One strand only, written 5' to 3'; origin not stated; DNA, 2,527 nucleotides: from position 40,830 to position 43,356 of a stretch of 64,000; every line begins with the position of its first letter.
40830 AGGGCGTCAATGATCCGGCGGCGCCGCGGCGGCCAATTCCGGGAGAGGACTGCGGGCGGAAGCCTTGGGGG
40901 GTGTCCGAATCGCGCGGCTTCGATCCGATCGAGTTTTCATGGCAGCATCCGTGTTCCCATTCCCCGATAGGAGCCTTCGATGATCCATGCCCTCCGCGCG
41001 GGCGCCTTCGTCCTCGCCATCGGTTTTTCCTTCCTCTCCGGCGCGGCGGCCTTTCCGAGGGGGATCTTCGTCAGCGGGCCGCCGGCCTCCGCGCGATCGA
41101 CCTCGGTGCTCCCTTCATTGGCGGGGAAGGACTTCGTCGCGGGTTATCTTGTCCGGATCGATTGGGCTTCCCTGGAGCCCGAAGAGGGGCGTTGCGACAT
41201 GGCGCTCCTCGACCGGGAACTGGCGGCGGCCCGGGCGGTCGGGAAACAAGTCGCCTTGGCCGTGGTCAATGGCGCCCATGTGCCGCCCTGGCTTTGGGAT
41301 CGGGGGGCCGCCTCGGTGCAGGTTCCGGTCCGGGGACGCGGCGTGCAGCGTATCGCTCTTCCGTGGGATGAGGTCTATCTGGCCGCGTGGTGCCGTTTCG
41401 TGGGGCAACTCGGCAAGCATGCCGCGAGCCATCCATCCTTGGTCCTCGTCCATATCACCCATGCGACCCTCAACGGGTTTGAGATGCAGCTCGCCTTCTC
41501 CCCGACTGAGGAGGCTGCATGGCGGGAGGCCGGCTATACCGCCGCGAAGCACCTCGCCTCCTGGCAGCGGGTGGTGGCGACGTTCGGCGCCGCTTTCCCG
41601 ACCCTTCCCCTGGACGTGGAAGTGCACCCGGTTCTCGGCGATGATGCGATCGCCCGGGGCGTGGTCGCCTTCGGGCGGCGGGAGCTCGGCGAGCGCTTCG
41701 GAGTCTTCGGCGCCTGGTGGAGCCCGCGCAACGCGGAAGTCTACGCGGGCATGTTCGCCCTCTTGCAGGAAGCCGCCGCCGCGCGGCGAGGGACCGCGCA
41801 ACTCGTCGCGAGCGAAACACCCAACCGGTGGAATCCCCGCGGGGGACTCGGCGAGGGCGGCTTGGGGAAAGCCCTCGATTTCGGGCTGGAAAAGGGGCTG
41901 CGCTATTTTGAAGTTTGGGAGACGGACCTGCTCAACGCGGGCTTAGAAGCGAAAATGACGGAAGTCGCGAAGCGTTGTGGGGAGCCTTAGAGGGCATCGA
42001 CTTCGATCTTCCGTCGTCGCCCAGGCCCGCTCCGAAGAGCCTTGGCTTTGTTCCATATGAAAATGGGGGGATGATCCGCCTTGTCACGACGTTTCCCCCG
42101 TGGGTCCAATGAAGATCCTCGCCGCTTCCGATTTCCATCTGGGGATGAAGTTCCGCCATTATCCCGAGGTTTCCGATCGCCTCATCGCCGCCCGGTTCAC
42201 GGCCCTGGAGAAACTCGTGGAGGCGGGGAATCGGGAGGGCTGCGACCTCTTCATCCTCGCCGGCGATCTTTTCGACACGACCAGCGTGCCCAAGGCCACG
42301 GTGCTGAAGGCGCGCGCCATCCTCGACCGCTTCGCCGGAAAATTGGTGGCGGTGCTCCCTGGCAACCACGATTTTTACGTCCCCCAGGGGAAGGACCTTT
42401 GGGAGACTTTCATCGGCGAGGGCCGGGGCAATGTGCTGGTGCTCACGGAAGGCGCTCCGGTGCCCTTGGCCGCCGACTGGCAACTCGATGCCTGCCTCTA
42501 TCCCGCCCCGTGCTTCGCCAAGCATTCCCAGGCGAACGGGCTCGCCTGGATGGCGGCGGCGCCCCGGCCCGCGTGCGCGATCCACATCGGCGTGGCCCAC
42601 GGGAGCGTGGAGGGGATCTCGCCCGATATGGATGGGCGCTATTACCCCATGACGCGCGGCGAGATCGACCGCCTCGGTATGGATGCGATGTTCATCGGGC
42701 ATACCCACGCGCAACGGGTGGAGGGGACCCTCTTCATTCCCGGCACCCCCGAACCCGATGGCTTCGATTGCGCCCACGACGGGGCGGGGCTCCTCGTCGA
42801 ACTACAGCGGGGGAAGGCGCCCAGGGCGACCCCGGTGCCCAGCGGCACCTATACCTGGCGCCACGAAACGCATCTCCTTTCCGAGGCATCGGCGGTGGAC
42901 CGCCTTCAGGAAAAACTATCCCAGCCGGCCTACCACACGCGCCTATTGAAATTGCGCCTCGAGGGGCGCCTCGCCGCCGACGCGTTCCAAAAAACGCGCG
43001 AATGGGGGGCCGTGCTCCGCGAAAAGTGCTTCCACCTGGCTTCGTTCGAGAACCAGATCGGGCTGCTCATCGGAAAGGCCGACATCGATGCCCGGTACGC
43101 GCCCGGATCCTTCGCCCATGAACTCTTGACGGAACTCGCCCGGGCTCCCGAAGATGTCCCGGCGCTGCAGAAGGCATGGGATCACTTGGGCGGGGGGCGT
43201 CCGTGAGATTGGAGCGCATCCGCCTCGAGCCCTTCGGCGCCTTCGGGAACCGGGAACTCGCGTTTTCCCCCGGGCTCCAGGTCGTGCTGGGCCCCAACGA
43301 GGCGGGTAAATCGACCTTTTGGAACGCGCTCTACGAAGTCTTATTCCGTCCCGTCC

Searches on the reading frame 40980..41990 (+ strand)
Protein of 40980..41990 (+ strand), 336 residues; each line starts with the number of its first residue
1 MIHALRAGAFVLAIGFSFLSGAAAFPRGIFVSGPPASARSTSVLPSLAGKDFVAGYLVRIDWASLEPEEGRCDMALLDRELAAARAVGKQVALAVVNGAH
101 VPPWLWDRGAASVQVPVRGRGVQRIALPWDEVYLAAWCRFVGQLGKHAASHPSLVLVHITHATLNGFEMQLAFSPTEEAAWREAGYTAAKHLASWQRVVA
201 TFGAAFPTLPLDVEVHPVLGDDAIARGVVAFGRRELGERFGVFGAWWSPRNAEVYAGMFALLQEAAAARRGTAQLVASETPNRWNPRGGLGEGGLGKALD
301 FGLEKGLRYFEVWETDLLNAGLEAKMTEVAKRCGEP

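Call 49: search_protein_families(library=pfam, proteins=[window:40980-41990:+], max_evalue=0.0001)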
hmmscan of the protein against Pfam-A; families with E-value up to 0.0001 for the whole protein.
window:40980-41990:+ (336 aa): 1 family
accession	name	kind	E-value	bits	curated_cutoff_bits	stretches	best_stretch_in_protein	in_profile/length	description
PF02449.21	Glyco_hydro_42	-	1.3e-08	35.1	21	1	61-161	33-136/376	Beta-galactosidase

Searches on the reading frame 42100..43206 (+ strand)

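Call 49: search_protein_families(library=pfam, proteins=[window:42100-43206:+], max_evalue=0.0001)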
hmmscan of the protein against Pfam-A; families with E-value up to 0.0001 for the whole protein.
window:42100-43206:+ (368 aa): 2 families
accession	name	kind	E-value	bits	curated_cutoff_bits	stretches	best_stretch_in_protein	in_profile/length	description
PF00149.33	Metallophos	-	7.9e-15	56.2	21.5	1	4-204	1-190/191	Calcineurin-like phosphoesterase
PF12850.12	Metallophos_2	-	1.8e-05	25.3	27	1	4-210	1-124/154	Calcineurin-like phosphoesterase superfamily domain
